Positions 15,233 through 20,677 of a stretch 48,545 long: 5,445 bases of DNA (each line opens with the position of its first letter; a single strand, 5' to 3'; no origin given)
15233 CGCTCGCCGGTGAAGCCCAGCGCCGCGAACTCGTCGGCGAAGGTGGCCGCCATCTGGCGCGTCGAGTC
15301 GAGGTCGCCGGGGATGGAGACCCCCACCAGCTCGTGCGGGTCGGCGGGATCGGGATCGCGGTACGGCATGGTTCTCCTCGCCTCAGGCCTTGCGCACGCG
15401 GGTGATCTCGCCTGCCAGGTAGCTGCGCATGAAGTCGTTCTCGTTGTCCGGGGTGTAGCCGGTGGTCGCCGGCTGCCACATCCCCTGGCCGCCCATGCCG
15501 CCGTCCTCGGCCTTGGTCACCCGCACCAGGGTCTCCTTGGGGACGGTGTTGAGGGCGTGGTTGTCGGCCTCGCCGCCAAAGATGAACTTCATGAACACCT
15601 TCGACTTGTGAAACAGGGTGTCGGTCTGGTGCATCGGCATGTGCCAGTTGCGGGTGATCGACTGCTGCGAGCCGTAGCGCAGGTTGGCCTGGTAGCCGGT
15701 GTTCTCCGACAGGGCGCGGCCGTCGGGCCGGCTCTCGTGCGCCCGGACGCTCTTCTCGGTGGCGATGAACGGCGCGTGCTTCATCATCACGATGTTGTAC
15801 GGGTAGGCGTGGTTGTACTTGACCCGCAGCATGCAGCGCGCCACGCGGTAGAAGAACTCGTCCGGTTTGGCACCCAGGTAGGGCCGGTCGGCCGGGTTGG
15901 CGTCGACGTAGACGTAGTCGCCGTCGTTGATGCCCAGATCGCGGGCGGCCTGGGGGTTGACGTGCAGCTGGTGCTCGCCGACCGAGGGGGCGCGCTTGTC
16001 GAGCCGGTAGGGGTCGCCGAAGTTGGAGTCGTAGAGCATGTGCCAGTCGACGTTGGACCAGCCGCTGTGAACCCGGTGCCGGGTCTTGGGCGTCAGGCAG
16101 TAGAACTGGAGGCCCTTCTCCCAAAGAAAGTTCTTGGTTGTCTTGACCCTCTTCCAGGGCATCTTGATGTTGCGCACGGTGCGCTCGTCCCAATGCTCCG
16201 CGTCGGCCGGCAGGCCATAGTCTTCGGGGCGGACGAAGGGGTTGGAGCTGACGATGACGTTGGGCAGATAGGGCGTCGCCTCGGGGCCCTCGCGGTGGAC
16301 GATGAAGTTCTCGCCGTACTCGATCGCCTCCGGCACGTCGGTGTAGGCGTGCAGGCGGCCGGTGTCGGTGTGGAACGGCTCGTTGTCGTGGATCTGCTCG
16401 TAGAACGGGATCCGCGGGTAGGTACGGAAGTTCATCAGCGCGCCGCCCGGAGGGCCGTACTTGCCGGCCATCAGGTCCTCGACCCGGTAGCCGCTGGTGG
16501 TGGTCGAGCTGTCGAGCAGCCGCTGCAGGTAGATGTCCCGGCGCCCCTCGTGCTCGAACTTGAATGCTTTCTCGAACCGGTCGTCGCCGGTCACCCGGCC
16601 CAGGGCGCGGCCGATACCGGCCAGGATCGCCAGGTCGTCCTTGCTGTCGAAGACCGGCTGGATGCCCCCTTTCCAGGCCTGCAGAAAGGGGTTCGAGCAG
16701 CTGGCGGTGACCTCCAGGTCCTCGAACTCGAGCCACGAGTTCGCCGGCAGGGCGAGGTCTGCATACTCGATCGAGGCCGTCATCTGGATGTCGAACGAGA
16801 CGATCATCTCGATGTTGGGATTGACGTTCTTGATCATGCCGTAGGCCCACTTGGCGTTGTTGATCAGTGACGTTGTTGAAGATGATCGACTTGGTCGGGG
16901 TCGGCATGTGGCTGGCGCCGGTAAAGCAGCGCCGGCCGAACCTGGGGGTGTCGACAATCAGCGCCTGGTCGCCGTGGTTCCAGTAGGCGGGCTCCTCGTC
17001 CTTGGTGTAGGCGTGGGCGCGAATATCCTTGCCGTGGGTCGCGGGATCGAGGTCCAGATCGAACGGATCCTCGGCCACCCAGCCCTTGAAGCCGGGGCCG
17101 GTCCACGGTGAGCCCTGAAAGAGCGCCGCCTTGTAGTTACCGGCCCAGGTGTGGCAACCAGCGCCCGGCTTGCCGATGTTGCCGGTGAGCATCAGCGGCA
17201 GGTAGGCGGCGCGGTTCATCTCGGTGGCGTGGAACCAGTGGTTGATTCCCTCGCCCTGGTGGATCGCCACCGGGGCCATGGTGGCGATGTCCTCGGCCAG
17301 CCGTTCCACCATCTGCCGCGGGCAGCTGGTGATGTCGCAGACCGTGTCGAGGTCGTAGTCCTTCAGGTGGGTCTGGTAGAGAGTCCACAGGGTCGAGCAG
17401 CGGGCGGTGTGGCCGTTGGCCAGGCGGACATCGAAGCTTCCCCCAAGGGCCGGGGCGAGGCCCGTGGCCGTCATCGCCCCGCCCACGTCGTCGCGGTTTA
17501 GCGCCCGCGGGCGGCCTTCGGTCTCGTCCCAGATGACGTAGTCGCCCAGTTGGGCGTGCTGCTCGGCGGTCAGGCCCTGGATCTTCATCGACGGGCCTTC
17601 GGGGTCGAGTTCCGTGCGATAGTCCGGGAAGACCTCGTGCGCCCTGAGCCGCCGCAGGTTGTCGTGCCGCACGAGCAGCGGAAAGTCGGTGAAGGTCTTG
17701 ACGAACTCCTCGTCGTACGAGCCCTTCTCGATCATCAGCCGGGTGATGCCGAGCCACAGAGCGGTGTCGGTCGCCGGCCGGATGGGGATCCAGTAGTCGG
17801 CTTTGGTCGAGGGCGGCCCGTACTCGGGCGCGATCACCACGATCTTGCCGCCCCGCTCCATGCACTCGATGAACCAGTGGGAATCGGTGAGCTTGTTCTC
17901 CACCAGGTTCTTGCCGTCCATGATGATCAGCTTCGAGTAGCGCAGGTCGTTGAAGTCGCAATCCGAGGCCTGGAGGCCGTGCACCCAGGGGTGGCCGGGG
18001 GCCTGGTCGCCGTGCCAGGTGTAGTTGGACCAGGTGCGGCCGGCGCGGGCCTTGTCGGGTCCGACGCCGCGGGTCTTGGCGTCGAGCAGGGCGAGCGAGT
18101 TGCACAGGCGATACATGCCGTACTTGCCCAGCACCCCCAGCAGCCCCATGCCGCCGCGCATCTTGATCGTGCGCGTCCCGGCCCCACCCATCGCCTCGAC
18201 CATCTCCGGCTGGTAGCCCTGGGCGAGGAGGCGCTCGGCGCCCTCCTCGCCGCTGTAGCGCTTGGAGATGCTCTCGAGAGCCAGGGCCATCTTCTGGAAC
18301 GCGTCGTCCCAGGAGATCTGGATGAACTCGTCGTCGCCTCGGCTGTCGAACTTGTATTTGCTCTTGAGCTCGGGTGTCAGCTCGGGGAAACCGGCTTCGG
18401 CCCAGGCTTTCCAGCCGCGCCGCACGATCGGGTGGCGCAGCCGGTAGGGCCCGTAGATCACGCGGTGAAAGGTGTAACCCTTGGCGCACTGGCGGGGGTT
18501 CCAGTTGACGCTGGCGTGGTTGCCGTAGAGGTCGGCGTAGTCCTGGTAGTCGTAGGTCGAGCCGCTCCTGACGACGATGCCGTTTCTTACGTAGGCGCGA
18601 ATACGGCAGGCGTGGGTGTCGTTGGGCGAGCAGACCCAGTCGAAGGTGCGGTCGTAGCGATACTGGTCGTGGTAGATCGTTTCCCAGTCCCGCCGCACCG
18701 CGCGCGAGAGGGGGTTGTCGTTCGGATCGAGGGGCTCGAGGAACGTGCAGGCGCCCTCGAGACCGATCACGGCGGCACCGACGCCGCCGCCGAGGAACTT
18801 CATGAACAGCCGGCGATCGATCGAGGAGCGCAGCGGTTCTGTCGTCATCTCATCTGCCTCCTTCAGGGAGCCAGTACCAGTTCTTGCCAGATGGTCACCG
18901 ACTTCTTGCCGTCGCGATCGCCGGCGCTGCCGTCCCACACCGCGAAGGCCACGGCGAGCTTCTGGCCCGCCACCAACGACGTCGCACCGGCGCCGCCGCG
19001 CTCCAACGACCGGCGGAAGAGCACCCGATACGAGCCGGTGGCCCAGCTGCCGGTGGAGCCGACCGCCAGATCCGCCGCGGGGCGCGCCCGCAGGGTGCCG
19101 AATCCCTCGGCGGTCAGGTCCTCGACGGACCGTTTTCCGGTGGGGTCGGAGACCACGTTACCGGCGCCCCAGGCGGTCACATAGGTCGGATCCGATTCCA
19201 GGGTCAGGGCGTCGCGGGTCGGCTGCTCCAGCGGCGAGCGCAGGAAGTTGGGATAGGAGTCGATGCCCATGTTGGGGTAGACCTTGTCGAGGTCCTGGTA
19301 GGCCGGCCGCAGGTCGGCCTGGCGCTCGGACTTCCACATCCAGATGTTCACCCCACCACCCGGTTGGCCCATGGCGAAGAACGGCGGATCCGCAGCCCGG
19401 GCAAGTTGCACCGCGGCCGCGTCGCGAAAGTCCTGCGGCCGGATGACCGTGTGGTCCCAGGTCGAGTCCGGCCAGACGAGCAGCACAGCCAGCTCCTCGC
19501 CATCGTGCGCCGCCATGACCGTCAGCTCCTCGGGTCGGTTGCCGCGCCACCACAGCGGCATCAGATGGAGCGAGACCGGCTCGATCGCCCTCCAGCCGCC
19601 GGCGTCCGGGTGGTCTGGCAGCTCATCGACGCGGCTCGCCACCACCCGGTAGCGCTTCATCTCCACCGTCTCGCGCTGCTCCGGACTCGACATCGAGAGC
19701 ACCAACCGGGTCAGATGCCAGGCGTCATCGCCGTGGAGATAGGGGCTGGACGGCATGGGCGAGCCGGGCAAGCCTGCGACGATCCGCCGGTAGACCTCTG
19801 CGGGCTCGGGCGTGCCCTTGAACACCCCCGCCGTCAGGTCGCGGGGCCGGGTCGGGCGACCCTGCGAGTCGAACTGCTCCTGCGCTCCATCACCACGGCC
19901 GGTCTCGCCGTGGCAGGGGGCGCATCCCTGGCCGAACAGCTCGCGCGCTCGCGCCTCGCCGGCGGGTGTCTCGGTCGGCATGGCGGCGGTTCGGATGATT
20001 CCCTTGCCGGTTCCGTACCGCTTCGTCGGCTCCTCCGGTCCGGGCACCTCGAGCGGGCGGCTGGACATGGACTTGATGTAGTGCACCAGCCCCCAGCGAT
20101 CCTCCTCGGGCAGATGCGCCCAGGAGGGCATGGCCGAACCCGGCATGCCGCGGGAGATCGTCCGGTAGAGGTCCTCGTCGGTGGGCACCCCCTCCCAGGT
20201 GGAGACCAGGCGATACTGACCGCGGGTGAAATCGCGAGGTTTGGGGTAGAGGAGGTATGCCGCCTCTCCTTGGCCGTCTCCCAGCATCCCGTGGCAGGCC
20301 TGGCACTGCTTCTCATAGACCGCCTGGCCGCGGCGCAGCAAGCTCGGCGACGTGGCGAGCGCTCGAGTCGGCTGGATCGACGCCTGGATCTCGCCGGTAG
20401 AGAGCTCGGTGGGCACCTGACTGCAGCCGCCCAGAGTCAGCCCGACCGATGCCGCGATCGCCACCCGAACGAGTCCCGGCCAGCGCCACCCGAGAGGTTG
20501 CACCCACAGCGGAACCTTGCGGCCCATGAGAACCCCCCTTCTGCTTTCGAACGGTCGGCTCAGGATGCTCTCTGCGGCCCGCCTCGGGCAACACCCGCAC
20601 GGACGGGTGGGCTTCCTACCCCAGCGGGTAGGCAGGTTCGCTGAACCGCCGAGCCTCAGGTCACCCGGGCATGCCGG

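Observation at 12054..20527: Periplasmic NXR-type molybdoenzyme operon with non-canonical layout (gamma-alpha-X-beta-chaperone-Y)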

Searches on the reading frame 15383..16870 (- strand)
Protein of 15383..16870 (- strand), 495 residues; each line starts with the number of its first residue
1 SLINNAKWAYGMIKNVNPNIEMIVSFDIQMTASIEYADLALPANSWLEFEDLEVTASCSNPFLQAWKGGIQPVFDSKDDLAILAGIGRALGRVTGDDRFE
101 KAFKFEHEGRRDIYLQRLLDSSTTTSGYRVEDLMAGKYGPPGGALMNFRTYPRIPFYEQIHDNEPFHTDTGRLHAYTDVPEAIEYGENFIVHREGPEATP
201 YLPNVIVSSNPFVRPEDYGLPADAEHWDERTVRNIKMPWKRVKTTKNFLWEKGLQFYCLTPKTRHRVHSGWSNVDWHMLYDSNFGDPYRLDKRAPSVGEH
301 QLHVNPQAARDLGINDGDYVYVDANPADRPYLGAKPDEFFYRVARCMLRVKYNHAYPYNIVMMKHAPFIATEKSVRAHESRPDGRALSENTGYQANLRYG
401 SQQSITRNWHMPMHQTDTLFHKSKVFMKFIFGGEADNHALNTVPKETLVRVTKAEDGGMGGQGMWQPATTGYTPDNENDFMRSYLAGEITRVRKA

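Call 5: search_protein_families(library=pfam, proteins=[window:15383-16870:-], max_evalue=0.01)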
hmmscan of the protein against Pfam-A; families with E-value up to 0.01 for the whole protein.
window:15383-16870:- (495 aa): 1 family
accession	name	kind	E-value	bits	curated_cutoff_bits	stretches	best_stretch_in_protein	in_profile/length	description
PF00384.28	Molybdopterin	-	1.6e-08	34.4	24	1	18-86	284-350/353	Molybdopterin oxidoreductase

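Call 6: search_protein_families(library=ncbifam, proteins=[window:15383-16870:-], max_evalue=0.01)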
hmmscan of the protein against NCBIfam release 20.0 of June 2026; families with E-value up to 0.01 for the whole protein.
window:15383-16870:- (495 aa): 10 families
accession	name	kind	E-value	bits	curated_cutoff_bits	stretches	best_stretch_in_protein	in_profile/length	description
TIGR03479.1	DMSO_red_II_alp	subfamily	6.7e-19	67.5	984.75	1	6-198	561-775/913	molybdopterin-dependent oxidoreductase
TIGR02166.1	dmsA_ynfE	subfamily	1.8e-11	42.8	777.7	1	18-95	484-559/794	DMSO/selenate family reductase complex A subunit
NF011682.0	PRK15102.1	equivalog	3.6e-10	38.6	909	1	14-93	492-571/829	trimethylamine-N-oxide reductase TorA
TIGR00509.1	bisC_fam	subfamily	8.8e-10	37.5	1017.55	1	19-103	439-516/772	molybdopterin guanine dinucleotide-containing S/N-oxide reductase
TIGR02164.1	torA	equivalog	2.4e-09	35.9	1465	1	15-92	489-566/824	trimethylamine-N-oxide reductase TorA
TIGR01580.1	narG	equivalog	3.3e-09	34.9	1084.15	1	18-96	763-839/1235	nitrate reductase subunit alpha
TIGR01591.1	Fdh-alpha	equivalog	6.5e-08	31.1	666.25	1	18-97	409-485/672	formate dehydrogenase subunit alpha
NF042978.1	EthbenzDh_ebdA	equivalog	5.5e-07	27.7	2000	1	16-112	626-719/977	ethylbenzene dehydrogenase subunit alpha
NF012032.0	PRK15488.1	equivalog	4.6e-06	24.9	694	1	19-91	456-528/759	thiosulfate reductase PhsA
NF011566.1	PRK14990.1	exception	8.8e-05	20.7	1600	1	19-91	505-578/814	dimethylsulfoxide reductase subunit A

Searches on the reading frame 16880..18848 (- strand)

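Call 5: search_protein_families(library=pfam, proteins=[window:16880-18848:-], max_evalue=0.01)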
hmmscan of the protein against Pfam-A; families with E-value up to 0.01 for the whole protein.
window:16880-18848:- (656 aa): 1 family
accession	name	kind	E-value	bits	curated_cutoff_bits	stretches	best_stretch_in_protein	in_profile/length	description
PF00384.28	Molybdopterin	-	7.6e-20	71.7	24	2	274-567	73-223/353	Molybdopterin oxidoreductase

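Call 6: search_protein_families(library=ncbifam, proteins=[window:16880-18848:-], max_evalue=0.01)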
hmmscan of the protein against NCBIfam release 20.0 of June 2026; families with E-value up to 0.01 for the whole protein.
window:16880-18848:- (656 aa): 23 families
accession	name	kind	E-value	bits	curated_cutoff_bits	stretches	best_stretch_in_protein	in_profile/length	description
TIGR03479.1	DMSO_red_II_alp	subfamily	1.6e-78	264.8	984.75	2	274-579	194-479/913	molybdopterin-dependent oxidoreductase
NF042978.1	EthbenzDh_ebdA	equivalog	1.4e-40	138.9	2000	2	300-575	242-489/977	ethylbenzene dehydrogenase subunit alpha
TIGR01580.1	narG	equivalog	2.7e-32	111.4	1084.15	2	270-395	211-342/1235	nitrate reductase subunit alpha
TIGR02166.1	dmsA_ynfE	subfamily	4.8e-32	110.9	777.7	3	275-386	183-298/794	DMSO/selenate family reductase complex A subunit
TIGR01591.1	Fdh-alpha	equivalog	1.4e-25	89.5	666.25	2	290-385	141-236/672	formate dehydrogenase subunit alpha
NF012032.0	PRK15488.1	equivalog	4.7e-23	81.1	694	1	300-387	192-281/759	thiosulfate reductase PhsA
TIGR01553.1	formate-DH-alph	equivalog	5.5e-23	80.7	814.2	2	294-396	211-313/1009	formate dehydrogenase-N subunit alpha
NF041885.1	selenate_YnfE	exception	8.7e-20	70.1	1675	2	298-386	212-305/805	selenate/tellurate reductase subunit YnfE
NF041513.1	formate_DH_Act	exception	1.8e-18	65.8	1400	1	299-571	207-475/1067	formate dehydrogenase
NF047855.1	AssmNtatRedNasC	equivalog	6.8e-16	57.7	1100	1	298-387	174-263/708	assimilatory nitrate reductase catalytic subunit NasC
NF041884.1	selenate_YnfF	exception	7.1e-16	57.3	1650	1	298-385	205-297/798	selenate/tellurate reductase subunit YnfF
NF011566.1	PRK14990.1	exception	2e-15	55.9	1600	1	285-386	212-318/814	dimethylsulfoxide reductase subunit A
NF010055.0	PRK13532.1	equivalog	1e-11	43.8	904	1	348-571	252-412/830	nitrate reductase catalytic subunit NapA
TIGR00509.1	bisC_fam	subfamily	1.2e-11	43.7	1017.55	2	324-388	195-260/772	molybdopterin guanine dinucleotide-containing S/N-oxide reductase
TIGR01701.1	Fdhalpha-like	subfamily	1.2e-10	40.2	582.15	0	487-565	308-386/744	FdhF/YdeP family oxidoreductase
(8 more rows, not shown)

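Call 7: search_solved_structures(query=window:16880-18848:-, max_evalue=0.001)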
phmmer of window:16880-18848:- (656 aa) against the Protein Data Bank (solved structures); distinct sequences matched with E-value up to 0.001: 42.
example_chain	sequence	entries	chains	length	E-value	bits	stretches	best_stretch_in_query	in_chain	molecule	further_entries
7b04_B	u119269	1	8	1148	5e-272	907.5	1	10-654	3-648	Nitrite oxidoreductase subunit A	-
4ydd_A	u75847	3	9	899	6e-42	147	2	274-579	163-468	DMSO reductase family type II enzyme, molybdopterin subunit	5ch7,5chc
5e7o_A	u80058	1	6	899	1.2e-41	146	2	274-579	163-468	DMSO reductase family type II enzyme, molybdopterin subunit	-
2ivf_A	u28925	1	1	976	4.4e-40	140.8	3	301-406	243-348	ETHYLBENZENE DEHYDROGENASE ALPHA-SUBUNIT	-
3ir5_A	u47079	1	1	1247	2.1e-25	92.4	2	270-396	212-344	Respiratory nitrate reductase 1 alpha chain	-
3ir6_A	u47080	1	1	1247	5.1e-24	87.8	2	270-396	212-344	Respiratory nitrate reductase 1 alpha chain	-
3egw_A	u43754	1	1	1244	1.1e-23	86.7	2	270-396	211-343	Respiratory nitrate reductase 1 alpha chain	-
1r27_A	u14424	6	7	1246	1.2e-23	86.6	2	270-396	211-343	Respiratory nitrate reductase 1 alpha chain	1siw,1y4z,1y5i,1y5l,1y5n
1q16_A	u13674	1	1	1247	1.2e-23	86.6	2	270-396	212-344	Respiratory nitrate reductase 1 alpha chain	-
3ir7_A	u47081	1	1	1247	1.8e-23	85.9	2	270-396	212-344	Respiratory nitrate reductase 1 alpha chain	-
2vpw_A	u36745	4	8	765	1.8e-13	52.9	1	287-387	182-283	THIOSULFATE REDUCTASE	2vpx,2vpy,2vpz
1h0h_A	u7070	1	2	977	8.4e-13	50.7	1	296-393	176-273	FORMATE DEHYDROGENASE SUBUNIT ALPHA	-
2e7z_A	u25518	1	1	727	4e-12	48.5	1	276-386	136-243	Acetylene hydratase Ahy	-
9vap_A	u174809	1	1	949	1.1e-11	47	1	286-385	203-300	Formate dehydrogenase molybdopterin-binding subunit FdhA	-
1kqf_A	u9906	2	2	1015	1.9e-11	46.2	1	294-396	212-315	FORMATE DEHYDROGENASE, NITRATE-INDUCIBLE, MAJOR SUBUNIT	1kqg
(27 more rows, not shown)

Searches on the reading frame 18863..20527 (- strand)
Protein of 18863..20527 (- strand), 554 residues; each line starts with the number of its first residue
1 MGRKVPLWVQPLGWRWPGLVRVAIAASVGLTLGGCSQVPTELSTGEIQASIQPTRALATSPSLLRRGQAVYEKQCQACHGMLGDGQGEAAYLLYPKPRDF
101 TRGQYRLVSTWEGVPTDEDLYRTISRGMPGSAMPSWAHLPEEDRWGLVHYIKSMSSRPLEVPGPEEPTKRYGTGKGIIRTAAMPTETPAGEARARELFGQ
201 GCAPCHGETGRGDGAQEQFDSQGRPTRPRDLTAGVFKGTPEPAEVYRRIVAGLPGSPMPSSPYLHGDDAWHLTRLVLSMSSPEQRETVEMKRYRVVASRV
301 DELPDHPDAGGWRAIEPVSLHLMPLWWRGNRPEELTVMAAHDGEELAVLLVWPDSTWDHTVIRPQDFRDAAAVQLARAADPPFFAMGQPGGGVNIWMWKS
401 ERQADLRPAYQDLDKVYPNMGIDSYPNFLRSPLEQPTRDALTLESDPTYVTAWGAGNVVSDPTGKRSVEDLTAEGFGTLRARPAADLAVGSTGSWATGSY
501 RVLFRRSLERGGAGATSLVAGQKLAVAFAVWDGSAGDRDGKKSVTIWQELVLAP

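Call 5: search_protein_families(library=pfam, proteins=[window:18863-20527:-], max_evalue=0.01)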
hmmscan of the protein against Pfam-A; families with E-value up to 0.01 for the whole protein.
window:18863-20527:- (554 aa): 4 families
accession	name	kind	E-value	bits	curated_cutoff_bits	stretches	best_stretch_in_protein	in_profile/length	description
PF09459.16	EB_dh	-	3.1e-22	80.2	33.3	1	333-543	30-236/236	Ethylbenzene dehydrogenase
PF13442.11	Cytochrome_CBB3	-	1.5e-18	67.3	27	2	64-151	3-68/68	Cytochrome C oxidase, cbb3-type, subunit III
PF00034.26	Cytochrom_C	-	8.1e-16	59.6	21.3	2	65-154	2-89/90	Cytochrome c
PF07635.16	PSCyt1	-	0.0081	17.2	22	0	202-259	1-56/59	Planctomycete cytochrome C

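Call 6: search_protein_families(library=ncbifam, proteins=[window:18863-20527:-], max_evalue=0.01)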
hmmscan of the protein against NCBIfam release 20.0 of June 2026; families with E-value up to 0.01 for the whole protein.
window:18863-20527:- (554 aa): 11 families
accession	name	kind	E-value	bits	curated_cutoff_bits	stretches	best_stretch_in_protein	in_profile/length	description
TIGR03477.1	DMSO_red_II_gam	subfamily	7.6e-31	107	169.85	2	301-403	9-118/206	DMSO reductase family type II enzyme, heme b subunit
NF042980.1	EthbenzDh_ebdC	equivalog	3e-14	53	400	2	468-544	127-203/214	ethylbenzene dehydrogenase subunit gamma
NF011054.0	PRK14486.1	equivalog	8.1e-13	48.5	447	1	48-156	199-292/294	putative bifunctional cbb3-type cytochrome c oxidase subunit II/cytochrome c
TIGR00782.1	ccoP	equivalog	2.3e-08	33.7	179.95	2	59-143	198-270/285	cytochrome-c oxidase, cbb3-type subunit III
NF033864.1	cytochrome579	equivalog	5.5e-08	32.8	280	1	63-110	48-97/179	cytochrome 579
NF050122.1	bc1_QcrC_actin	exception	5.3e-07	29.2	200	1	43-89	17-66/253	cytochrome bc1 complex diheme cytochrome c subunit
NF045774.1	cytochro_C551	exception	0.00026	20.9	118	0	24-81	8-56/110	cytochrome c551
NF040606.1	CytoC_perox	subfamily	0.00027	20.3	150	0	61-86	295-320/524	di-heme-cytochrome C peroxidase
TIGR03872.1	cytochrome_MoxG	equivalog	0.0015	18.6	147.8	0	60-86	40-66/133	cytochrome c(L), periplasmic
NF045773.1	cytochro_C550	exception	0.005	16.8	125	0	66-84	51-69/118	cytochrome c550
TIGR03154.1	sulfolob_CbsA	equivalog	0.0095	14.8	468.4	0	494-545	350-404/465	cytochrome b558/566 subunit A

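Call 32: search_solved_structures(query=window:18863-20527:-, max_evalue=0.01, show_alignments=2)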
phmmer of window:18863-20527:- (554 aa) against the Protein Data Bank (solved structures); distinct sequences matched with E-value up to 0.01: 8.
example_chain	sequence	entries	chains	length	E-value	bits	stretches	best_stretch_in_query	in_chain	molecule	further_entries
6h5l_B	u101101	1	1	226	6.3e-42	147.4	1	64-284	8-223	Conserved hypothetical cytochrome protein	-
7b04_C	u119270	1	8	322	1.8e-22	83.2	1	335-550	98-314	Nitrite oxidoreductase subunit C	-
2ivf_C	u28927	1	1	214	7.7e-09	38.2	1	470-544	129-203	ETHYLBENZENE DEHYDROGENASE GAMMA-SUBUNIT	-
6lod_E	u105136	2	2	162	3e-07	32.9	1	50-158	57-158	Cytochrome c domain-containing protein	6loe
6f0k_E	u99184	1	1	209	3e-07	32.9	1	57-156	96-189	Quinol:cytochrome c oxidoreductase monoheme cytochrome subunit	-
2yev_B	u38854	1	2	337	8.2e-05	24.9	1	181-275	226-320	CYTOCHROME C OXIDASE SUBUNIT 2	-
9wcx_U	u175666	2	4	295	0.0032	19.6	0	181-225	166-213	Cytochrome bc1 complex cytochrome c subunit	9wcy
8k9e_E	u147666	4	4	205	0.004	19.3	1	44-155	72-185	Cytochrome c domain-containing protein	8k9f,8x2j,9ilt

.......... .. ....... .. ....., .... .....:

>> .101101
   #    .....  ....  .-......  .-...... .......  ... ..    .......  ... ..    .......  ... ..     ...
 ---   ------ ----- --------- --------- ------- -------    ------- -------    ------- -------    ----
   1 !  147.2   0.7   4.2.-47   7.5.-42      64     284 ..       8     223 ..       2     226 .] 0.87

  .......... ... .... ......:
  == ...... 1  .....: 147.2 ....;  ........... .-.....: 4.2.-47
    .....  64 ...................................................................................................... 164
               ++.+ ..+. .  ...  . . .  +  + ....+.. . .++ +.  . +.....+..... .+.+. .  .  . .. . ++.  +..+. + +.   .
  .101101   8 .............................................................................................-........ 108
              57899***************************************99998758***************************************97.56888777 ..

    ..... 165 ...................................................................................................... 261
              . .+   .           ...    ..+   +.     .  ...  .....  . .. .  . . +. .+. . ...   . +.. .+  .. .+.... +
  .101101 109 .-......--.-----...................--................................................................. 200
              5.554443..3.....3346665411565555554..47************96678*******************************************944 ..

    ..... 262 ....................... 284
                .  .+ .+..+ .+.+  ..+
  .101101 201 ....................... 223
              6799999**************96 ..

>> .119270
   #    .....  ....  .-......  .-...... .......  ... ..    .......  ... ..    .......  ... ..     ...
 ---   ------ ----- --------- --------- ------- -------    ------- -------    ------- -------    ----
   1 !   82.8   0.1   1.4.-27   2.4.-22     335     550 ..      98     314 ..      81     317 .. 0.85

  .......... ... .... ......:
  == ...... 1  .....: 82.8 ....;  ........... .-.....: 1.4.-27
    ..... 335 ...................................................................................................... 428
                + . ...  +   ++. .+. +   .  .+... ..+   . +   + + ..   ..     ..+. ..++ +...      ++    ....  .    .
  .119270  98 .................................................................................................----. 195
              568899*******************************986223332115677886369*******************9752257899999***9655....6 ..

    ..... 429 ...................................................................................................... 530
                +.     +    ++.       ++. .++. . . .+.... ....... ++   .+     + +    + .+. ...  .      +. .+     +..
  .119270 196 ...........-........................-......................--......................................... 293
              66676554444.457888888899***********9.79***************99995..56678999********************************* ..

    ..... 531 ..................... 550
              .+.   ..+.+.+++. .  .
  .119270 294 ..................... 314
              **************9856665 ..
